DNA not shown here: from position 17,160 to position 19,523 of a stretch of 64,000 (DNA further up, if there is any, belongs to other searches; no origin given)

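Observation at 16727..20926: Tight operon: GspS-like ATP-grasp ligase + KAP NTPase::methyltransferase-like fusion + GNAT, wedged between hflX and gltX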

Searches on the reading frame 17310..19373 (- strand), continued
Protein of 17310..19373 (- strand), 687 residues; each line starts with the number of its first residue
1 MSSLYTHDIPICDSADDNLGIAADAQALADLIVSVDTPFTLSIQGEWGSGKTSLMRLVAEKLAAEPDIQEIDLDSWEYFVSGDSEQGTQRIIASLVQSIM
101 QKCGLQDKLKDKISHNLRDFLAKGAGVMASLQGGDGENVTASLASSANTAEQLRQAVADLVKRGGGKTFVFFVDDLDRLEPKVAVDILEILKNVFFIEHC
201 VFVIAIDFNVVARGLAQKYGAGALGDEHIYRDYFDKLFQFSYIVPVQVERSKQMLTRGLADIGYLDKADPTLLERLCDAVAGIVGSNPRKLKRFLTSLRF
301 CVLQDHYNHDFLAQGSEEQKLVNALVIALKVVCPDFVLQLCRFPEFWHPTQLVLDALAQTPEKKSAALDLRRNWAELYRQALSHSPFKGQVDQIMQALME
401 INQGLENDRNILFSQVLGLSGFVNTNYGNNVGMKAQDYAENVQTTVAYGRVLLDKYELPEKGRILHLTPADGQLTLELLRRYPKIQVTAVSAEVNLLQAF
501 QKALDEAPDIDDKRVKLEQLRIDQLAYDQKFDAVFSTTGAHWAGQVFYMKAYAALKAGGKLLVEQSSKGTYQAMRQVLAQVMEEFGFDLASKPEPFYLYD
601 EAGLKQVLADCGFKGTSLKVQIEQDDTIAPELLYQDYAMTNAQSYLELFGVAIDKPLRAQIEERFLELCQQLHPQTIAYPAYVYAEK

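Call 64: search_protein_families(library=pfam, alignment_id=A7, max_evalue=0.00001)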
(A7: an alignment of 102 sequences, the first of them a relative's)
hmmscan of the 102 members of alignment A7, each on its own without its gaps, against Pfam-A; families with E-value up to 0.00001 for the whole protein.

A. member 1, L004:2412-3719:- (435 aa): 0 families

B. families by the number of members that match (of 102 scanned): 148 families (the first 25 are shown)
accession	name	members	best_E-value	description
PF13676.11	TIR_2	5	8.8e-19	TIR domain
PF13809.12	Tubulin_2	3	7.3e-59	Tubulin like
PF04542.20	Sigma70_r2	3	1.4e-18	Sigma-70 region 2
PF01582.25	TIR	3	2.3e-11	TIR domain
PF00091.31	Tubulin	3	2.7e-06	Tubulin/FtsZ family, GTPase domain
PF00563.25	EAL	2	2e-67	EAL domain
PF00005.33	ABC_tran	2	4.3e-52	ABC transporter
PF00270.35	DEAD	2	1.8e-47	DEAD/DEAH box helicase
PF17767.7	NAPRTase_N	2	2.5e-41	Nicotinate phosphoribosyltransferase (NAPRTase) N-terminal domain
PF13847.12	Methyltransf_31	2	9.1e-41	Methyltransferase domain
PF13424.12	TPR_12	2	4.6e-33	Tetratricopeptide repeat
PF00271.37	Helicase_C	2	2.7e-32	Helicase conserved C-terminal domain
PF17956.6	NAPRTase_C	2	1.2e-31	Nicotinate phosphoribosyltransferase C-terminal domain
PF00106.31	adh_short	2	8.5e-28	short chain dehydrogenase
PF01546.33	Peptidase_M20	2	9e-25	Peptidase family M20/M25/M40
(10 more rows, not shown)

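Call 65: search_protein_families(library=padloc, alignment_id=A7, max_evalue=1e-8)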
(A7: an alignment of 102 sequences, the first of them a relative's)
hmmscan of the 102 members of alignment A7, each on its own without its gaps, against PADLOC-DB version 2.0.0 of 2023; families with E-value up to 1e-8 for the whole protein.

A. member 1, L004:2412-3719:- (435 aa): 0 families

B. families by the number of members that match (of 102 scanned): 31 families (the first 25 are shown)
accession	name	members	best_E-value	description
PDLC04135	mad3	2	1.4e-43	mads_3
PDLC02861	DpdF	2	8.7e-27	DpdF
PDLC04134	mad2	2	3.5e-25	mads_2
PDLC03928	PsyrT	2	1.7e-24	-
PDLC02864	DpdF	2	1.2e-23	DpdF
PDLC02870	DpdF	2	2.6e-21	DpdF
PDLC02203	MzaA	2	2.7e-19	-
PDLC02503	BrxHI|BrxHII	2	5.2e-17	BrxHI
PDLC03960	SngC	2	1.4e-15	-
PDLC02707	PbeA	2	1.3e-13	PbeA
PDLC02855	DpdF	2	1.6e-13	DpdF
PDLC02867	DpdF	2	6.8e-13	DpdF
PDLC02980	AriA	2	8.5e-13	-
PDLC02500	BrxHI|BrxHII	2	2.9e-11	BrxHI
PDLC02623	DrmD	2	4.1e-11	DrmD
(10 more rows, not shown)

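Call 80: search_protein_representatives(alignment_id=A1)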
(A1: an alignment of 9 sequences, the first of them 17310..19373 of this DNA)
Query: 9 sequences, 687 profile positions. Proteins with E-value up to 0.001 (for the whole library): 55435; up to 1e-10: 24844; up to 1e-30: 2266. The best 150 are listed.
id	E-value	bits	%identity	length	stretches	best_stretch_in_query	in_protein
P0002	1.8e-298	1008.1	-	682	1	1-684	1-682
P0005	5.9e-286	966.8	-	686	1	3-686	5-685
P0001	1.4e-285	965.5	-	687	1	1-684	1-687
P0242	1.1e-274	929.5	-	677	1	6-686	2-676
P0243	2.3e-217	740.1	-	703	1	1-684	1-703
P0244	3.0e-201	686.8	-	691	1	5-684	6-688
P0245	7.5e-199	678.9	-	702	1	4-684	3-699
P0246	1.9e-194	664.4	-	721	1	7-686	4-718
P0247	2.6e-193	660.6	-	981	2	6-685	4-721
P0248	6.7e-191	652.6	-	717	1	5-685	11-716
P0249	1.6e-185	634.8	-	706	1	8-684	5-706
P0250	1.1e-178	612.2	-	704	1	6-684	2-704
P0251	3.8e-177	607.2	-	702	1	5-684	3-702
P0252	1.9e-174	598.2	-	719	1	5-684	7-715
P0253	1.6e-173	595.1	-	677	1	1-685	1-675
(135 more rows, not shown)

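Call 87: search_protein_families(library=pfam, proteins=[L014:6356-7774:-, L014:10756-11442:-, L017:10601-12700:-, L018:5847-6809:-, L019:7278-8636:-, L020:5975-7885:-, L023:10951-12624:+, L030:7050-7868:-, L016:8244-9194:+, L024:2068-2937:+], max_evalue=0.0001)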
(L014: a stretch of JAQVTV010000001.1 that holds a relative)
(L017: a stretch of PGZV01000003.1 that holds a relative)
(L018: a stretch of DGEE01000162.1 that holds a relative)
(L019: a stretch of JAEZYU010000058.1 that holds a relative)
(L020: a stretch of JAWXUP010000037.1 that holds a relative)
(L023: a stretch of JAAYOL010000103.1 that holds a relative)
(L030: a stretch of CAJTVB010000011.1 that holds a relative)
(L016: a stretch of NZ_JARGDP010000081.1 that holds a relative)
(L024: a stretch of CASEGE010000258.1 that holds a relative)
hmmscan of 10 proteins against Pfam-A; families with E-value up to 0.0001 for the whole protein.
L014:6356-7774:- (472 aa): 1 family
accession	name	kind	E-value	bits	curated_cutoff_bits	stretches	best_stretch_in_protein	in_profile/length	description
PF00709.27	Adenylsucc_synt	-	8.2e-172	572.1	27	1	50-465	1-416/416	Adenylosuccinate synthetase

L014:10756-11442:- (228 aa): 1 family
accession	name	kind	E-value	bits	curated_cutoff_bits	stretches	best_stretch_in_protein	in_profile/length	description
PF21688.3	FAD-depend_C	-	1.6e-10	42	27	1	19-178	35-196/197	FAD-dependent protein, C-terminal domain-like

L017:10601-12700:- (699 aa): 2 families
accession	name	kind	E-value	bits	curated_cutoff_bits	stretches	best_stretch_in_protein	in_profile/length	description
PF00563.25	EAL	-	2e-67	227.4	31.3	1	456-689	3-236/236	EAL domain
PF00990.26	GGDEF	-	4.1e-26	92.1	23.8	1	284-429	1-155/161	Diguanylate cyclase, GGDEF domain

L018:5847-6809:- (320 aa): 1 family
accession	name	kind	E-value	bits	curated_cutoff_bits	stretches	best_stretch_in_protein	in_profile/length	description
PF03547.23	Mem_trans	-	2.7e-19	69.4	25.7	1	9-309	3-341/343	Membrane transport protein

L019:7278-8636:- (452 aa): 3 families
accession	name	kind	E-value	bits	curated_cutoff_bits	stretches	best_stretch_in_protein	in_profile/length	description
PF02878.22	PGM_PMM_I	-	1.1e-34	119.6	22.5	1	5-128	5-134/138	Phosphoglucomutase/phosphomannomutase, alpha/beta/alpha domain I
PF02879.22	PGM_PMM_II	-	2.9e-25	89.2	29.3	1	153-241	15-103/103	Phosphoglucomutase/phosphomannomutase, alpha/beta/alpha domain II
PF02880.22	PGM_PMM_III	-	2.8e-16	60.1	20.7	1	248-360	4-111/115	Phosphoglucomutase/phosphomannomutase, alpha/beta/alpha domain III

L020:5975-7885:- (636 aa): 2 families
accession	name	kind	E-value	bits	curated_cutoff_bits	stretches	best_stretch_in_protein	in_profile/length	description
PF00122.25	E1-E2_ATPase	-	2.1e-50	171.2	28.1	1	131-305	8-180/181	E1-E2 ATPase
PF00702.32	Hydrolase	-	2.3e-33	116.7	26.4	1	322-540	1-190/191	haloacid dehalogenase-like hydrolase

L023:10951-12624:+ (557 aa): 3 families
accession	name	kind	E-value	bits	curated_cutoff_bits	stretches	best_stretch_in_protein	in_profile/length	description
PF01968.24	Hydantoinase_A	-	2.3e-55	188.3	22.9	1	181-463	1-290/291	Hydantoinase/oxoprolinase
PF05378.19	Hydant_A_N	-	4.5e-37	127.9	25.2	1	6-160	2-173/176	Hydantoinase/oxoprolinase N-terminal region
PF01869.26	BcrAD_BadFG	-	1.4e-05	25.2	31.5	0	6-76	1-62/271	BadF/BadG/BcrA/BcrD ATPase family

L030:7050-7868:- (272 aa): 0 families

L016:8244-9194:+ (316 aa): 3 families
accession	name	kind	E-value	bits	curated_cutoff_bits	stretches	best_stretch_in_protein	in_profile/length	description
PF00106.31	adh_short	-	2e-26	93.1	26.6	1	4-143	1-137/195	short chain dehydrogenase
PF13561.12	adh_short_C2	-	2.2e-21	77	27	1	10-140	1-128/236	Enoyl-(Acyl carrier protein) reductase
PF08659.16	KR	-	4.6e-05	23.8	22.6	1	5-99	2-98/180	KR domain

L024:2068-2937:+ (289 aa): 2 families
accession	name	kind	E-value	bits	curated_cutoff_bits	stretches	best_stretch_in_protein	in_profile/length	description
PF03466.25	LysR_substrate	-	5.9e-29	101.4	28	1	96-287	2-206/209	LysR substrate binding domain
PF00126.33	HTH_1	-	4.1e-23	81.5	26.6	1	12-71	1-60/60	Bacterial regulatory helix-turn-helix protein, lysR family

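Call 88: search_protein_families(library=pfam, proteins=[L001:10208-10630:-, L001:10711-10908:-, L024:5318-6067:-, L024:6071-7381:-, L016:4555-5385:+, L007:2642-3073:-], max_evalue=0.01)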
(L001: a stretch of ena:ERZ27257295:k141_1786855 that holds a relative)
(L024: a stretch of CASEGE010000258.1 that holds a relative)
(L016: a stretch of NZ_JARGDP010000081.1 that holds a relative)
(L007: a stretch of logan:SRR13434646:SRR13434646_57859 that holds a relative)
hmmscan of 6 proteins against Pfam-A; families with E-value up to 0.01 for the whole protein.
L001:10208-10630:- (140 aa): 0 families

L001:10711-10908:- (65 aa): 0 families

L024:5318-6067:- (249 aa): 0 families

L024:6071-7381:- (436 aa): 3 families
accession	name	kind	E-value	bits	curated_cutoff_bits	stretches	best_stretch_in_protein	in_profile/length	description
PF14535.12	AMP-binding_C_2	-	1.1e-28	99.7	25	1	335-432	1-96/96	AMP-binding enzyme C-terminal domain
PF00501.34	AMP-binding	-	6.4e-16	58.6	29.9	1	90-285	170-374/384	AMP-binding enzyme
PF04443.18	LuxE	-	0.0098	15.2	24.9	0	217-323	262-371/391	Acyl-protein synthetase, LuxE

L016:4555-5385:+ (276 aa): 17 families
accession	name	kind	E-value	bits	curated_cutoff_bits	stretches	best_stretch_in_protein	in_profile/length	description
PF13847.12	Methyltransf_31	-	9.1e-41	139.4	27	1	92-238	2-145/145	Methyltransferase domain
PF08241.18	Methyltransf_11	-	2.4e-22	79.8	21.2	1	98-196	1-94/95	Methyltransferase domain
PF13649.12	Methyltransf_25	-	2.1e-21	76.8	27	1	97-193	1-97/97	Methyltransferase domain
PF01209.24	Ubie_methyltran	-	5.3e-17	62.4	20.1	1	90-198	44-152/233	ubiE/COQ5 methyltransferase family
PF08242.18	Methyltransf_12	-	2.5e-12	47.8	30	1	98-195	1-98/98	Methyltransferase domain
PF05175.20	MTS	-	1.7e-09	38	23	1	84-197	20-138/170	Methyltransferase small domain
PF06325.19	PrmA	-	5.4e-09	36.4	22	1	91-202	159-263/296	Ribosomal protein L11 methyltransferase (PrmA)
PF01135.25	PCMT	-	6.9e-09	36.2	20.3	1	88-152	68-132/210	Protein-L-isoaspartate(D-aspartate) O-methyltransferase (PCMT)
PF13489.12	Methyltransf_23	-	1.7e-08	34.8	27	1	89-240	18-160/164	Methyltransferase domain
PF05148.21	Methyltransf_8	-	1.3e-07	32.1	27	1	152-203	112-162/219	Hypothetical methyltransferase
PF01170.24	UPF0020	-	3.6e-05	24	22.3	1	120-186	78-145/197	RMKL-like, methyltransferase domain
PF20922.3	Anamorsin_N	-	6.7e-05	23.1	27.1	1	152-212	41-103/163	Anamorsin, N-terminal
PF01728.25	FtsJ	-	0.00065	20.1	24.1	1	91-180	19-109/181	FtsJ-like methyltransferase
PF02353.26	CMAS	-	0.0007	19.4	27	1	90-205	59-172/273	Mycolic acid cyclopropane synthetase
PF00891.24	Methyltransf_2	-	0.003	17.4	22.3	1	122-240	90-210/210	O-methyltransferase domain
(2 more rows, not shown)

L007:2642-3073:- (143 aa): 0 families

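Call 89: search_dna_similar(query=window:17310-19373:-, collection=plasmids, mode=protein, max_rows=10)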
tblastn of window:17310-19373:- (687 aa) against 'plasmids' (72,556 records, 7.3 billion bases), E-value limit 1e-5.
Records with a match: 131; places in all: 133; records where one place covers at least 80% of the query: 0.
Best place of each record, by identity: <60% 131.
By first word of the organism name: Klebsiella 31; Deinococcus 14; Escherichia 12; Serratia 9; Rhizobium 6; Salmonella 4; Cronobacter 4; Pantoea 4; Enterobacter 3; Bacillus 3; and 35 more.
By predicted mobility (MOB-suite, as given by PLSDB): conjugative 58; non-mobilizable 56; mobilizable 17.
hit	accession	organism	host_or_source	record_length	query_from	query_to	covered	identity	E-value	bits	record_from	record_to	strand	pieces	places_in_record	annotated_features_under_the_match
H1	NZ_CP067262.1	Klebsiella variicola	cell culture,imported food: soy sprout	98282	41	416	55%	24.3%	6e-9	67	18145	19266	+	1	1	P-loop NTPase fold protein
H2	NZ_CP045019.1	Klebsiella pneumoniae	Homo sapiens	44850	10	330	47%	27.6%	2e-11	75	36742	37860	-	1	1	P-loop NTPase fold protein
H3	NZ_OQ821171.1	Klebsiella variicola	-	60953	10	330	47%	27.6%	2e-11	75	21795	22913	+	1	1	P-loop NTPase fold protein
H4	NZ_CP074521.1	Klebsiella pneumoniae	Homo sapiens,urine, straight cath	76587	10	330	47%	27.6%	2e-11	75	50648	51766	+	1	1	P-loop NTPase fold protein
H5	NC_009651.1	Klebsiella pneumoniae subsp. pneumoniae MGH 78578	-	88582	10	330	47%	27.6%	2e-11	75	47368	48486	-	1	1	P-loop NTPase fold protein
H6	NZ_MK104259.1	Klebsiella pneumoniae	retail vegetable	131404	10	330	47%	27.6%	2e-11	75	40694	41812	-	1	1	P-loop NTPase fold protein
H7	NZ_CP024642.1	Klebsiella michiganensis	Homo sapiens,sputum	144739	10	330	47%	27.6%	2e-11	75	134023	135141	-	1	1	P-loop NTPase fold protein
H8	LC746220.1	uncultured bacterium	-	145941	10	330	47%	27.6%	2e-11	75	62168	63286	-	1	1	pifA: phage T7 exclusion protein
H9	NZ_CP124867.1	Klebsiella quasipneumoniae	Homo sapiens,urine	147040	10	330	47%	27.6%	2e-11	75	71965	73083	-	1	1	P-loop NTPase fold protein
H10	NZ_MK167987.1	Klebsiella pneumoniae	retail vegetable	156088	10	330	47%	27.6%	2e-11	75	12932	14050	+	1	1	P-loop NTPase fold protein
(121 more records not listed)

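Call 90: search_dna_similar(query=L025:7989-10139:+, collection=plasmids, mode=protein, max_rows=10)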
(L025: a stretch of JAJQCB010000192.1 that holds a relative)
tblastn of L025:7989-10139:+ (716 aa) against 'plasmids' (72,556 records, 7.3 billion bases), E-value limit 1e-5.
Records with a match: 216; places in all: 222; records where one place covers at least 80% of the query: 0.
Best place of each record, by identity: <60% 216.
By first word of the organism name: Klebsiella 43; Bacillus 17; Pantoea 16; Vibrio 15; Serratia 9; Rhizobium 8; Escherichia 8; Legionella 8; Sinorhizobium 7; Streptomyces 4; and 52 more.
By predicted mobility (MOB-suite, as given by PLSDB): non-mobilizable 106; conjugative 83; mobilizable 27.
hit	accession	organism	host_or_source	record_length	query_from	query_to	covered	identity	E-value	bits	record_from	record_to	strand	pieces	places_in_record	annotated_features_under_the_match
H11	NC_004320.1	Corynebacterium efficiens YS-314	-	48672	5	367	51%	26.5%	4e-12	78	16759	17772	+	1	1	KAP family NTPase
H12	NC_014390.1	Butyrivibrio proteoclasticus B316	-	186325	5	312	43%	31.1%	2e-34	149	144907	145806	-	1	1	P-loop NTPase fold protein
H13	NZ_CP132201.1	Bacillus thuringiensis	Coprinus comatus,whole organism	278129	5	386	53%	22.6%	5e-10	71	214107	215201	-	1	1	KAP family NTPase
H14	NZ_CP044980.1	Bacillus thuringiensis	whole organism,soil sample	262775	5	361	50%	23.2%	2e-9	69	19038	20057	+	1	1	KAP family NTPase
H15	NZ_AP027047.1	Vibrio nigripulchritudo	Penaeus vannamei,cell ...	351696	1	356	50%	23.1%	6e-6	57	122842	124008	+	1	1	P-loop NTPase fold protein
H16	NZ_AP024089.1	Vibrio nigripulchritudo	-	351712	1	356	50%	23.1%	6e-6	57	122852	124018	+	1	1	P-loop NTPase fold protein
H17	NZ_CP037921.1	Hymenobacter radiodurans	single cell,soil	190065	5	369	51%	22.4%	6e-8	64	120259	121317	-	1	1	P-loop NTPase fold protein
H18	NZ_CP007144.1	Hymenobacter swuensis DY53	-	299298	5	363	50%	22.6%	2e-8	66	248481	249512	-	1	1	KAP family NTPase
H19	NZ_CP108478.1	Streptomyces mirabilis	-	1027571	19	355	47%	24.0%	2e-7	62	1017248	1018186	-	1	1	record has no annotation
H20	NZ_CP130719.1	Streptomyces sp. NBC_01334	-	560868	19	355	47%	23.8%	8e-8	64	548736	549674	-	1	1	P-loop NTPase fold protein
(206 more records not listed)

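Call 96: find_related_loci(query=A9, collection=metagenome_contigs, flank=6000)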
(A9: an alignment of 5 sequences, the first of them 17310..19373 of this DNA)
Query A9 (687 aa) in metagenome_contigs; peptide patterns used: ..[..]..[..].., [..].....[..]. (x = any residue, [..] = any of these).
600 stretches matched a pattern (row limit reached: there are more); 505 encode a relative of the query (tblastn E <= 1e-3); the best 80 are kept; 80 distinct loci.
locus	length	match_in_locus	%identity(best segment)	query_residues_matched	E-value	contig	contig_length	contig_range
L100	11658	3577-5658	27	8-687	3e-72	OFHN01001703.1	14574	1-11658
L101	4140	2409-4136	28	8-565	2e-66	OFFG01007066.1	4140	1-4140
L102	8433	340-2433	26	7-687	3e-65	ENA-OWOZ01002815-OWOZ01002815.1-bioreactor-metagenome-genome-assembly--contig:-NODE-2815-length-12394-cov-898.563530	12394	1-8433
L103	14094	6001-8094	26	7-687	3e-65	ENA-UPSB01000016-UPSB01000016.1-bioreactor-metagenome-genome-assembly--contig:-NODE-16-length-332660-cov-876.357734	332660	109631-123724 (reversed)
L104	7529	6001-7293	30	7-424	1e-63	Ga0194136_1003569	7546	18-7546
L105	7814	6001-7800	27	3-580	3e-63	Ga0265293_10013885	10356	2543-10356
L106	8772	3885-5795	26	8-587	4e-58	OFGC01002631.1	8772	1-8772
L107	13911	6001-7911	26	8-587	8e-58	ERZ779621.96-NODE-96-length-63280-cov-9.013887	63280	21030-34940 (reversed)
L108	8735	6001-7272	32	8-410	1e-55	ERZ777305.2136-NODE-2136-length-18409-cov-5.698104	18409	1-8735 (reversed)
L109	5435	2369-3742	29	8-430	9e-55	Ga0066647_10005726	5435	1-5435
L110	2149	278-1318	33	8-334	1e-54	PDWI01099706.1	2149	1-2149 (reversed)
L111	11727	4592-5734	31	8-377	2e-53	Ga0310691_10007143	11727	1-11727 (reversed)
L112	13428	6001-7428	29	8-455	4e-53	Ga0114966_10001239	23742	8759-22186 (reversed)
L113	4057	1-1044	32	19-348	6e-53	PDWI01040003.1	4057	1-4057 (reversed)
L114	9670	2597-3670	33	8-346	7e-53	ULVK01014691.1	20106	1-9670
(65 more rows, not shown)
